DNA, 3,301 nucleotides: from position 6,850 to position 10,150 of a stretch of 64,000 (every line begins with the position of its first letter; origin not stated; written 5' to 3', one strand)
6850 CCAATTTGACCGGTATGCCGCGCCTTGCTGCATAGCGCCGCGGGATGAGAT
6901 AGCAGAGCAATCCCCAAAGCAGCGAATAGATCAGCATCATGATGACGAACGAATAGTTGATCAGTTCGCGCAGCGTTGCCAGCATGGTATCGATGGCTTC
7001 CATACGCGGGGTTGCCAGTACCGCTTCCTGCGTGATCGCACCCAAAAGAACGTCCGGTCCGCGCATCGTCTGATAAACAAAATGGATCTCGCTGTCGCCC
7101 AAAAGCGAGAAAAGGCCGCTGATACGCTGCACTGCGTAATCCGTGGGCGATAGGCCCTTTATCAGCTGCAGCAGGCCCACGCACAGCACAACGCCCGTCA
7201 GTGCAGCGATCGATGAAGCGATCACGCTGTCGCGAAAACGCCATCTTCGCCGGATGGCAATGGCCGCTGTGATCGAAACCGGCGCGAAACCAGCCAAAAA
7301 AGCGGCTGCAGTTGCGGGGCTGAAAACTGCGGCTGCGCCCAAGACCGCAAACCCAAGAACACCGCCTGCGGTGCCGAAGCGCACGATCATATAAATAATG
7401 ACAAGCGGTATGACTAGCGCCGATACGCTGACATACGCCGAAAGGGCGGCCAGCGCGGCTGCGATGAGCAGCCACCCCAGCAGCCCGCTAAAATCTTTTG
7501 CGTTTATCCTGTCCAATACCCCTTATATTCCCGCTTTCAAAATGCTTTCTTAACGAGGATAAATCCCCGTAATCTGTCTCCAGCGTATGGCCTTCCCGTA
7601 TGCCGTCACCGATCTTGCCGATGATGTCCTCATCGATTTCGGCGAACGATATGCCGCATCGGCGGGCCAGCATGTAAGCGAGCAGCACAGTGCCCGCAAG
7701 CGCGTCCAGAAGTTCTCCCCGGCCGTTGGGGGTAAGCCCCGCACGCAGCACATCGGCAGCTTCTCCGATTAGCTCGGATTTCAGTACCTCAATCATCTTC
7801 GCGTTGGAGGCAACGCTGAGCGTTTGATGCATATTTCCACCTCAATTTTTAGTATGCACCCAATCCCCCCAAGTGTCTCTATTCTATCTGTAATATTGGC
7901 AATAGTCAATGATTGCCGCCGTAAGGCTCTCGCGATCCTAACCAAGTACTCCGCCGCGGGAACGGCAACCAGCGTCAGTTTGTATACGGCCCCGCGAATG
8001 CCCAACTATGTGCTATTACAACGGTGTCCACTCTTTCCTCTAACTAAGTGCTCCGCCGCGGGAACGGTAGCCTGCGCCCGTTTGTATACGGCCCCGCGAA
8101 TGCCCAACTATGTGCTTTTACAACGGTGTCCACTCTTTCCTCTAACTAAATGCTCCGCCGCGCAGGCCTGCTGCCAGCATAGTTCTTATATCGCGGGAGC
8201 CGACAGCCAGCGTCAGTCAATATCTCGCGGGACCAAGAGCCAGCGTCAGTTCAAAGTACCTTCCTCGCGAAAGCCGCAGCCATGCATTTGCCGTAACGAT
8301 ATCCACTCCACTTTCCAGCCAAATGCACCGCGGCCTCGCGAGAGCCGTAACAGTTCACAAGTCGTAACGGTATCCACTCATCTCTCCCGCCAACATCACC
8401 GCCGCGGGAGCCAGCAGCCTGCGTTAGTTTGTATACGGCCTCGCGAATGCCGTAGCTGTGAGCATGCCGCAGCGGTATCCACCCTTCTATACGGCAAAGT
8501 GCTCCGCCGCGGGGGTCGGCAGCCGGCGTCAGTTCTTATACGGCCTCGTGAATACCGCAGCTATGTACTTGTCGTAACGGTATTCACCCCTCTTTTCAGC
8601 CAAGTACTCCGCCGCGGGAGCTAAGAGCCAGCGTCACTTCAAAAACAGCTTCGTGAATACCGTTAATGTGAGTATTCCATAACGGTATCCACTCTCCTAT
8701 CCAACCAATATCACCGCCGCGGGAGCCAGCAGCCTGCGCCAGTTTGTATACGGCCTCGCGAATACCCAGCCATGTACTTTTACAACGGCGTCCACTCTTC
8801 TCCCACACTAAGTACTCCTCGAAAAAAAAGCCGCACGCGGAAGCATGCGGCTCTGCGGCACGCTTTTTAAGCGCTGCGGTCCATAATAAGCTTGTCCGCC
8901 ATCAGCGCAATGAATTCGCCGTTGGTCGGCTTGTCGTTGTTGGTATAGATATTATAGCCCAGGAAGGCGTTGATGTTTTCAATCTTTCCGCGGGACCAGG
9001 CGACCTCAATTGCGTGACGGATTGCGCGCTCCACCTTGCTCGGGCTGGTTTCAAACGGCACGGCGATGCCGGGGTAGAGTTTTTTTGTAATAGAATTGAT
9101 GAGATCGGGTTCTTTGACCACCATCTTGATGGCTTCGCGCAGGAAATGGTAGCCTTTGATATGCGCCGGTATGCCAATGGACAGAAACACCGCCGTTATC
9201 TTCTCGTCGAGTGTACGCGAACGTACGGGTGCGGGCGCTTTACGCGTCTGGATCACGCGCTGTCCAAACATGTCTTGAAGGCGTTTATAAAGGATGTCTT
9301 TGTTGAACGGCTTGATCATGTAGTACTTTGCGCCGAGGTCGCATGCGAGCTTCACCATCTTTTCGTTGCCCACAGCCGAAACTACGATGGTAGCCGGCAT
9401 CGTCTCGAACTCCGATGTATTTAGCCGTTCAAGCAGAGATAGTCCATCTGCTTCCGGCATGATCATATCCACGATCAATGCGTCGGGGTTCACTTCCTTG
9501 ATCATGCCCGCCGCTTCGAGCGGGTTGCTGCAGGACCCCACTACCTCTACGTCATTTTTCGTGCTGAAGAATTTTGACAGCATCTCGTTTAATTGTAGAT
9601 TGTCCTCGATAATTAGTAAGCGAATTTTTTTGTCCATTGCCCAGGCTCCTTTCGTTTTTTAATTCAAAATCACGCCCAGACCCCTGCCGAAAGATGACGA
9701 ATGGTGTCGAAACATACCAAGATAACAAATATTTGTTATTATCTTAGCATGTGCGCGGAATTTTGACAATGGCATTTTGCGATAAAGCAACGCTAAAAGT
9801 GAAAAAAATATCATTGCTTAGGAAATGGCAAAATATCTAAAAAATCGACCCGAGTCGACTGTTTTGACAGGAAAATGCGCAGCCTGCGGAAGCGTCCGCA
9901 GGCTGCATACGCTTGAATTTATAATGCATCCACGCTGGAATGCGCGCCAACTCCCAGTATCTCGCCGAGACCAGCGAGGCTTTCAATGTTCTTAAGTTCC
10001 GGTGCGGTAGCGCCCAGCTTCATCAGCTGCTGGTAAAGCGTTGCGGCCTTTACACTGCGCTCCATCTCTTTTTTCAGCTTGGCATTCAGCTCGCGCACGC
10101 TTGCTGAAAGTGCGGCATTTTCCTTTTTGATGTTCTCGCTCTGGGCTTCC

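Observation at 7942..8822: Degenerate ~103-bp tandem repeats (about 8 units) between the spo0A terminator and the mazG-like/yybS/gdpP/rplI/dnaB operon, each carrying a DnaA-box-like TATCCAC core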

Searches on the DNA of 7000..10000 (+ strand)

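Call 4: search_rna_families(source=window, start=7000, end=10000, threshold=evalue, max_evalue=10, show_alignments=3)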
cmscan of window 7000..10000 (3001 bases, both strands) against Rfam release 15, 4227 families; matches with E-value up to 10: 4.
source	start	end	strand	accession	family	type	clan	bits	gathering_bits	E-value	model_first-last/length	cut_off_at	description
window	8812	8890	-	RF02621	BSnc120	Gene; sRNA;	-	20.4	114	0.32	1-88/88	no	Brucella sRNA 120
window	8389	8463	+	RF03013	nadA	Gene; sRNA;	-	15.2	37.5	8.5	1-62/62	no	nadA riboswitch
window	8823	8919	-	RF02883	BcKCsr2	Gene; sRNA;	-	14.7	40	4.1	1-129/129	no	Burkholderia sRNA 2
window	9818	9914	+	RF02158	NPPA-AS1_3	Gene; lncRNA;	-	14.4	55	5.1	1-108/108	no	NPPA antisense RNA 1 conserved region 3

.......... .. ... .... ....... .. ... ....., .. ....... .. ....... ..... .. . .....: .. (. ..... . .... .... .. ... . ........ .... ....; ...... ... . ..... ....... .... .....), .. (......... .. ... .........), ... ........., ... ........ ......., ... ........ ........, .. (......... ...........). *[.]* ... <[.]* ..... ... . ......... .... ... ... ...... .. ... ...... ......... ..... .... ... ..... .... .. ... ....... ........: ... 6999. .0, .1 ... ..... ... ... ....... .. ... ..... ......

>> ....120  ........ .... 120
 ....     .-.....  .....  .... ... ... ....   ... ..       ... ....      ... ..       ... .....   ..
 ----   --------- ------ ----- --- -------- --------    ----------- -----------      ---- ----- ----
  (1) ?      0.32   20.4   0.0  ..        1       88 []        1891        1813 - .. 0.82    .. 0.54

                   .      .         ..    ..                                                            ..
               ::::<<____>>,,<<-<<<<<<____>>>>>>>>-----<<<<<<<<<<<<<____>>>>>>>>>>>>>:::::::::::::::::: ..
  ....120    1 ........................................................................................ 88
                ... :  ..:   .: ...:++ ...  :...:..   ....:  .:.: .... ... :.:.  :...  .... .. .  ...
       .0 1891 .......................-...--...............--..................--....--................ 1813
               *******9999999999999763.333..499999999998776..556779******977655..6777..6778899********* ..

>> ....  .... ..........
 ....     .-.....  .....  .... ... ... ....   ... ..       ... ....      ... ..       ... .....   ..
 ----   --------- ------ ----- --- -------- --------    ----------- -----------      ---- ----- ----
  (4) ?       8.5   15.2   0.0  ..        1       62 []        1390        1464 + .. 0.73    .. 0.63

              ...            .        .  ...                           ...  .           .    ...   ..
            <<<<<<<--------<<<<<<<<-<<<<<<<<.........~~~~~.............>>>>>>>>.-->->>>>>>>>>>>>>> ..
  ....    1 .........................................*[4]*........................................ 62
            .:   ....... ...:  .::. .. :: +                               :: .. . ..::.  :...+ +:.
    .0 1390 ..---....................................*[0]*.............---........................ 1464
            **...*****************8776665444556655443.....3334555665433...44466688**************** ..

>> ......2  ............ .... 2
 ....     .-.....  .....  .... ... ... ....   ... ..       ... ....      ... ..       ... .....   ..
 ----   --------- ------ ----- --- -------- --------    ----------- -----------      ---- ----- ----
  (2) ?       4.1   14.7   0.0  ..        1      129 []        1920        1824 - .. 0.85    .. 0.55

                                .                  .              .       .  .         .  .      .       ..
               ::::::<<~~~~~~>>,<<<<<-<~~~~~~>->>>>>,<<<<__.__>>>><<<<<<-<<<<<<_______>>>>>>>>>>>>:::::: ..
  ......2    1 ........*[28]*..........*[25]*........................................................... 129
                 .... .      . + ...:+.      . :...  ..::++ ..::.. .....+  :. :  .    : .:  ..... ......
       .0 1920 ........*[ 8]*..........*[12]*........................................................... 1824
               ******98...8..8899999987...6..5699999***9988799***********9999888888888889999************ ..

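Call 53: search_dna_similar(query=window:7938-8822:+, collection=plasmids, mode=distant, max_evalue=0.01, max_rows=10)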
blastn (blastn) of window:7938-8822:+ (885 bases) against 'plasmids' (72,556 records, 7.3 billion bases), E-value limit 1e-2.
No match.

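Call 54: search_dna_similar(query=window:7938-8822:+, collection=phages, mode=distant, max_evalue=0.01, max_rows=10)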
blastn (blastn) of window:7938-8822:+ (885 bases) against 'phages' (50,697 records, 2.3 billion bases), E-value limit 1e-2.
No match.

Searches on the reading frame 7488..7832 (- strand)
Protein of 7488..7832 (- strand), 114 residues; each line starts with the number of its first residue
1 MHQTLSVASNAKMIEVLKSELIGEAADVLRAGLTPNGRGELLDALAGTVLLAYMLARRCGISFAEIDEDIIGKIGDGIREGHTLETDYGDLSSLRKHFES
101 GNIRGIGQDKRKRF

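Call 43: search_protein_families(library=pfam, proteins=[window:7488-7832:-], max_evalue=0.001)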
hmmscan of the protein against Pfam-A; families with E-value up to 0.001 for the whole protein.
window:7488-7832:- (114 aa): 1 family
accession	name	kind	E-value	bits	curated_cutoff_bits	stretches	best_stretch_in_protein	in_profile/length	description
PF12643.12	MazG-like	-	2e-19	70.1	27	1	8-91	2-85/85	MazG-like family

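Call 45: find_homologous_proteins(query=window:7488-7832:-, max_evalue=1e-20)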
Query window:7488-7832:- (114 aa): 62 proteins with E <= 1e-20 among 82 candidates.
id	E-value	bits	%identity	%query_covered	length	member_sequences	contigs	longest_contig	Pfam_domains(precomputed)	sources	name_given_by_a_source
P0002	1.5e-66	239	100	100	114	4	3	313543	PF12643.13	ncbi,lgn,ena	-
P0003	2.4e-57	210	88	100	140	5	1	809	PF12643.13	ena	-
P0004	8.0e-56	205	86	99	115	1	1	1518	PF12643.13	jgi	jgi:hypothetical protein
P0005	4.9e-55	202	82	100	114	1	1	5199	PF12643.13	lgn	-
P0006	5.1e-55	202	82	100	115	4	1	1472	PF12643.13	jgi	-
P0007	1.5e-54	201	86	99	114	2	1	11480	PF12643.13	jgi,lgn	jgi:hypothetical protein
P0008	2.7e-54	200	83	100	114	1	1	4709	PF12643.13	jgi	jgi:hypothetical protein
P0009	3.4e-54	200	83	100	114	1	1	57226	PF12643.13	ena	-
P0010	1.4e-53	198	82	100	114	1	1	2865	PF12643.13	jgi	jgi:hypothetical protein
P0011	1.1e-52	195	79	100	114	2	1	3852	PF12643.13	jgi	-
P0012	4.4e-52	193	82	100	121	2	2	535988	PF12643.13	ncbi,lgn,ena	-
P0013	1.0e-50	188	83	100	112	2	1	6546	PF12643.13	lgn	-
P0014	2.9e-49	184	77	100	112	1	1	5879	PF12643.13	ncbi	-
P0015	5.4e-49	183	77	100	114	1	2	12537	PF12643.13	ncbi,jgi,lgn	jgi:hypothetical protein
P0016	1.4e-47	178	75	100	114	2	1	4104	PF12643.13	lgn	-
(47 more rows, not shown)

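Call 46: find_encoding_contigs(protein=P0003, flank=5000, max_places=5)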
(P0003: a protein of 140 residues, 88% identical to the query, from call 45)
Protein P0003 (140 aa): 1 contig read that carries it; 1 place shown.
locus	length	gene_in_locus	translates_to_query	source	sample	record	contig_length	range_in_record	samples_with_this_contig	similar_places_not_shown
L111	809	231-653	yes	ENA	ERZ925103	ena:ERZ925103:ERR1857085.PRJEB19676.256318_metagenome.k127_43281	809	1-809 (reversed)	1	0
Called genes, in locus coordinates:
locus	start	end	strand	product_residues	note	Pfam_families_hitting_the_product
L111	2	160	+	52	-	?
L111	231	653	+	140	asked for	PF12643:MazG-like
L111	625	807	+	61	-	?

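Call 47: find_encoding_contigs(protein=P0004, flank=5000, max_places=5)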
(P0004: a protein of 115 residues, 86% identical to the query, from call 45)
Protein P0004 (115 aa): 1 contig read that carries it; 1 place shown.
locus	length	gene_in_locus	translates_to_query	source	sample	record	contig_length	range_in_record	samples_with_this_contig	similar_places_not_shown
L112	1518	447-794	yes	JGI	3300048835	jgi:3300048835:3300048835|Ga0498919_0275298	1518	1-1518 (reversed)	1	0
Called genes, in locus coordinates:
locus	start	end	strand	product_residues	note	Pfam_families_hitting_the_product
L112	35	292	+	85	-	PF08769:Spo0A_C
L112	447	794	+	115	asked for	PF12643:MazG-like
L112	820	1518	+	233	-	?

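Call 48: find_encoding_contigs(protein=P0007, flank=5000, max_places=5)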
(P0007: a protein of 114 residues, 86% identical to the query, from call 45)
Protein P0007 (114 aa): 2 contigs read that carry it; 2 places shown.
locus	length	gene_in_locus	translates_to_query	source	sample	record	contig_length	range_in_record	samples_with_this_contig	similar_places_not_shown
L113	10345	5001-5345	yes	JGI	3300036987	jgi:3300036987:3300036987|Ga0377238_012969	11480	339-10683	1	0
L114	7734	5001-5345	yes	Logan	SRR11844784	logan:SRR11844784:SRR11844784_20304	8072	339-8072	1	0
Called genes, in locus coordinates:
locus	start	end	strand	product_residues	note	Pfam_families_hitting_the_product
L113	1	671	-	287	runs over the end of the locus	PF00005:ABC_tran, PF13304:AAA_21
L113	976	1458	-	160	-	-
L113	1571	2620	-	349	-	-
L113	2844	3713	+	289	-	-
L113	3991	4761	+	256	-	PF00072:Response_reg, PF08769:Spo0A_C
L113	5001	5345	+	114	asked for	PF12643:MazG-like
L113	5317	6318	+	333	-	PF09991:DUF2232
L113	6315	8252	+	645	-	PF24898:GGDEF_GdpP, PF01368:DHH, PF02272:DHHA1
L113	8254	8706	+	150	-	PF01281:Ribosomal_L9_N, PF03948:Ribosomal_L9_C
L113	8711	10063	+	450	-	PF00772:DnaB, PF03796:DnaB_C, PF06745:ATPase (faint), PF13481:AAA_25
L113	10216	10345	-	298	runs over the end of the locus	PF00079:Serpin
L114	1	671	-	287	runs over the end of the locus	PF00005:ABC_tran, PF13304:AAA_21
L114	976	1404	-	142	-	-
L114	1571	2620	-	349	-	-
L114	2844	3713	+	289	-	-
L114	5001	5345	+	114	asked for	PF12643:MazG-like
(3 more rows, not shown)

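Call 50: find_encoding_contigs(protein=window:7488-7832:-, flank=3000, max_places=10)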
Protein window:7488-7832:- (114 aa): 5 contigs read that carry it; 2 places shown.
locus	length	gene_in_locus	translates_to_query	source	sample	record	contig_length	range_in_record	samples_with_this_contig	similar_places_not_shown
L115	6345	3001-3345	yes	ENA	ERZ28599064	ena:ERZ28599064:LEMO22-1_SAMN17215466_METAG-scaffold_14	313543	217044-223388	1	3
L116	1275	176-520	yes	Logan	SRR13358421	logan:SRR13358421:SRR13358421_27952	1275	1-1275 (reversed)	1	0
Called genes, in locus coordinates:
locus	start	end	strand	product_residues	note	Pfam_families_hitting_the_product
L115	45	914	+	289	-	-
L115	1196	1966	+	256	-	PF00072:Response_reg, PF08769:Spo0A_C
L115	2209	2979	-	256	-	-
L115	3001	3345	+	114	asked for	PF12643:MazG-like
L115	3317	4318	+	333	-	PF09991:DUF2232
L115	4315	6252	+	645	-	PF24898:GGDEF_GdpP, PF01368:DHH, PF02272:DHHA1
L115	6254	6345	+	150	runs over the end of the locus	PF01281:Ribosomal_L9_N, PF03948:Ribosomal_L9_C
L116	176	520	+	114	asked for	PF12643:MazG-like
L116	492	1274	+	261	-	?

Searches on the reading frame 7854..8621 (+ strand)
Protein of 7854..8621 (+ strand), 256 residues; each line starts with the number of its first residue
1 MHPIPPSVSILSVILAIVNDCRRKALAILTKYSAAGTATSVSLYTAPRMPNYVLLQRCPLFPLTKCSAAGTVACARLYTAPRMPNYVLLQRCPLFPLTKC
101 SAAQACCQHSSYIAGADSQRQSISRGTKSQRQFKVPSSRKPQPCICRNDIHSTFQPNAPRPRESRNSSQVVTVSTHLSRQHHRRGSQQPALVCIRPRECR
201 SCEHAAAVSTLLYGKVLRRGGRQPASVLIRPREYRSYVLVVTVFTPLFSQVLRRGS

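Call 28: find_homologous_proteins(query=window:7854-8621:+, max_evalue=0.01)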
Query window:7854-8621:+ (256 aa): 1 proteins with E <= 0.01 among 521 candidates.
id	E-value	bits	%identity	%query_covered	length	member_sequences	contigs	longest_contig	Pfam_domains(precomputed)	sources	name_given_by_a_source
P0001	6.5e-164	561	100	100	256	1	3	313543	-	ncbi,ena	-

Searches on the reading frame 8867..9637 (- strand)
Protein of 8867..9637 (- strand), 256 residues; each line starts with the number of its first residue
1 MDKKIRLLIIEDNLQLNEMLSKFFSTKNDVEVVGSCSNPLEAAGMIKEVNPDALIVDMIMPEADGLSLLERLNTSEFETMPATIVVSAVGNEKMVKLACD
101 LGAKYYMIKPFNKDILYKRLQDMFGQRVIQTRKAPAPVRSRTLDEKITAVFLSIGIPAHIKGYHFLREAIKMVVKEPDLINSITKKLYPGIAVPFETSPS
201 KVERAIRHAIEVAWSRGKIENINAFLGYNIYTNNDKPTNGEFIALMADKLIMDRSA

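Call 9: find_encoding_contigs(protein=window:8867-9637:-, flank=10000, max_places=10)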
Protein window:8867-9637:- (256 aa): 4 contigs read that carry it; 1 place shown.
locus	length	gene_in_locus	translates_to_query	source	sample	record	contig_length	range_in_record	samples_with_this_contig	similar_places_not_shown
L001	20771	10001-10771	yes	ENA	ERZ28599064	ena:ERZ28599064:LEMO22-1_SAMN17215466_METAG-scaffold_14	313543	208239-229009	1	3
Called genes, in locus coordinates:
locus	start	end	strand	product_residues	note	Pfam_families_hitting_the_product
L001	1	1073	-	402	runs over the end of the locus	PF01321:Creatinase_N, PF00557:Peptidase_M24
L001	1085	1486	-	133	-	PF02036:SCP2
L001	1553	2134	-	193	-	PF00440:TetR_N, PF08360:TetR_C_5 (faint)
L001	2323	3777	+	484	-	PF00563:EAL, PF08668:HDOD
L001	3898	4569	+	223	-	PF07947:YhhN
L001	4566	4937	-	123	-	PF00392:GntR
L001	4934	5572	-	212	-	PF13346:ABC2_membrane_5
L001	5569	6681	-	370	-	PF00005:ABC_tran, PF13304:AAA_21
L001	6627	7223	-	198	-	PF06353:DUF1062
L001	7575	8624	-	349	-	-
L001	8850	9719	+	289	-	-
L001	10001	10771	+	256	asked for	PF00072:Response_reg, PF08769:Spo0A_C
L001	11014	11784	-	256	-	-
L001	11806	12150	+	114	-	PF12643:MazG-like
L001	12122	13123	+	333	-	PF09991:DUF2232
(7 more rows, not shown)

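Call 10: find_related_loci(query=window:8867-9637:-, collection=genome_contigs, flank=4000)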
Query window:8867-9637:- (256 aa) in genome_contigs; peptide patterns used: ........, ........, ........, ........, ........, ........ (x = any residue, [..] = any of these).
252 stretches matched a pattern; 227 encode a relative of the query (tblastn E <= 1e-3); the best 80 are kept; 80 distinct loci.
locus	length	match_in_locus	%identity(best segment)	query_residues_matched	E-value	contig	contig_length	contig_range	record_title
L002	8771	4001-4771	96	1-256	2e-166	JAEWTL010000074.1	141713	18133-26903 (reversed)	MAG: Bacillota bacterium isolate OH_SDB_141 k127_850579, whole genome shotgun sequence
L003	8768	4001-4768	97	1-256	5e-169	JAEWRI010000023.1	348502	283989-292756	MAG: Bacillota bacterium isolate OH_SBrB_52 k127_51958, whole genome shotgun sequence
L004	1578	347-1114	94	1-256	0e+0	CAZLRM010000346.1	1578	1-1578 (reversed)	MAG TPA_asm: uncultured Christensenellaceae bacterium isolate SRP192927_co6_269 genome assembly, contig: NODE_247680_len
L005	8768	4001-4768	93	1-256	6e-163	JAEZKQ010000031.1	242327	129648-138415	MAG: Bacillota bacterium isolate OH_CDB_36 k127_2019632, whole genome shotgun sequence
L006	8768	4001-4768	91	1-256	7e-161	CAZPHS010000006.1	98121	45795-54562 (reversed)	MAG TPA_asm: uncultured Christensenellaceae bacterium isolate binchicken_co173_367 genome assembly, contig: NODE_653_len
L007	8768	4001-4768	91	1-256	1e-160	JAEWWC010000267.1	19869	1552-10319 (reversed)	MAG: Bacillota bacterium isolate OH_SDB_84 k127_806883, whole genome shotgun sequence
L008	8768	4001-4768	91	1-256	5e-160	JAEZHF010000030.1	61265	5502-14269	MAG: Bacillota bacterium isolate OH_CDB_128 k127_2036753, whole genome shotgun sequence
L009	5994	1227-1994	90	1-256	3e-160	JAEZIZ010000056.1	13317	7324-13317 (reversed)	MAG: Bacillota bacterium isolate OH_CDB_211 k127_1876874, whole genome shotgun sequence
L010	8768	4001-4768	91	1-256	4e-160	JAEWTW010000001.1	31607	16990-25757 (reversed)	MAG: Bacillota bacterium isolate OH_SDB_160 k127_259574, whole genome shotgun sequence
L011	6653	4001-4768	90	1-256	5e-160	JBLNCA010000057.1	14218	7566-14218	MAG: Burkholderiales bacterium isolate MAG137 PRJNA950955_bin43_renamed_56, whole genome shotgun sequence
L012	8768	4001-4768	91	1-256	2e-159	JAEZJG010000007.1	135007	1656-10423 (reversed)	MAG: Bacillota bacterium isolate OH_CDB_228 k127_1538233, whole genome shotgun sequence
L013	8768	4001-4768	89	1-256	1e-159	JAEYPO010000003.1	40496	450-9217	MAG: Bacillota bacterium isolate OH_CBB_199 k127_1931867, whole genome shotgun sequence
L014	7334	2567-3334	90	1-256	3e-159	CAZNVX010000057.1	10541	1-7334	MAG TPA_asm: uncultured Christensenellaceae bacterium isolate SRP241326_co1_47 genome assembly, contig: NODE_8361_length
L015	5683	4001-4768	91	1-256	1e-159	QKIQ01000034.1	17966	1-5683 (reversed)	MAG: Clostridia bacterium isolate SZUA-584 scaffold_24883, whole genome shotgun sequence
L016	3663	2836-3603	89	1-256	7e-165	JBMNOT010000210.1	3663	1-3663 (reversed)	MAG: Christensenellales bacterium isolate SBF912SR6HQ0019 scaffold_46467_c1, whole genome shotgun sequence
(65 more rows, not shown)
